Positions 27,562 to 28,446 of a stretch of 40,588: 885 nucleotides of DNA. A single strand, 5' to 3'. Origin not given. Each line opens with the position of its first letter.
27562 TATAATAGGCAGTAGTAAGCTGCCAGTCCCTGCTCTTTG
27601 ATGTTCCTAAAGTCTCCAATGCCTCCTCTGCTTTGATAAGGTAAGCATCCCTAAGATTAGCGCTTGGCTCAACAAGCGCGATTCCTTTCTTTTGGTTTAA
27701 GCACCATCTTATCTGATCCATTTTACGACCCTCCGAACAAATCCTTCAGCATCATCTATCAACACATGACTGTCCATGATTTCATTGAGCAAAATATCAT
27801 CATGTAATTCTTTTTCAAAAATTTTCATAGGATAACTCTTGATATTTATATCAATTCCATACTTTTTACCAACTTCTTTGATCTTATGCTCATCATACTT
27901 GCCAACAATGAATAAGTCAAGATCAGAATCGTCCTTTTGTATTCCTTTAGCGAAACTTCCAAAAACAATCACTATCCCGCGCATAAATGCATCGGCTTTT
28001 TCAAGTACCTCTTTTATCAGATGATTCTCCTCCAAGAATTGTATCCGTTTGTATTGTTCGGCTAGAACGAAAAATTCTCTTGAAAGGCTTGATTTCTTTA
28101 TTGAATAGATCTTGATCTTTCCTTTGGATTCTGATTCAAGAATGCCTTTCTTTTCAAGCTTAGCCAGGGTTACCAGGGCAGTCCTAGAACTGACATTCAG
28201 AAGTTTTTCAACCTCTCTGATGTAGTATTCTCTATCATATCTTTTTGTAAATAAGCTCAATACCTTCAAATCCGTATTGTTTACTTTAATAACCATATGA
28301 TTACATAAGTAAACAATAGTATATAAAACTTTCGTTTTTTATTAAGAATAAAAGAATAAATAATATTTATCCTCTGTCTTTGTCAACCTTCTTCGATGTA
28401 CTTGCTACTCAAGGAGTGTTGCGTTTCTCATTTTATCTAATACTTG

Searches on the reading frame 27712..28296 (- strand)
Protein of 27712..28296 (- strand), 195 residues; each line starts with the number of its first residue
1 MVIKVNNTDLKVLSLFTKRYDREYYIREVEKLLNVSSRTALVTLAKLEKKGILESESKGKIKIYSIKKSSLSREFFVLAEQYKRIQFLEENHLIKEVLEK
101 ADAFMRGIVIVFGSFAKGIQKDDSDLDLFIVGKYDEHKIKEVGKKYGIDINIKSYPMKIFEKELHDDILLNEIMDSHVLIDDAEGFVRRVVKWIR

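Call 35: search_protein_families(library=pfam, proteins=[window:27712-28296:-], max_evalue=0.001)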
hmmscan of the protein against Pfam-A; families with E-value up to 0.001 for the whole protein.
window:27712-28296:- (195 aa): 4 families
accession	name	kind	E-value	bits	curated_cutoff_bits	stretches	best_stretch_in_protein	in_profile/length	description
PF01909.29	NTP_transf_2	-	1.9e-06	28.6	21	1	94-147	5-47/93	Nucleotidyltransferase domain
PF18765.7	Polbeta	-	2.2e-06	28.2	26.9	1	108-175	15-82/93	Polymerase beta, Nucleotidyltransferase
PF22600.2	MTPAP-like_central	-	6.8e-05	23.4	27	1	91-136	23-69/139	Poly(A) RNA polymerase, mitochondrial-like, central palm domain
PF21248.3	SoFic-like_C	-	0.00071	20.2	27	0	14-65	24-72/76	Protein adenylyltransferase SoFic-like, C-terminal domain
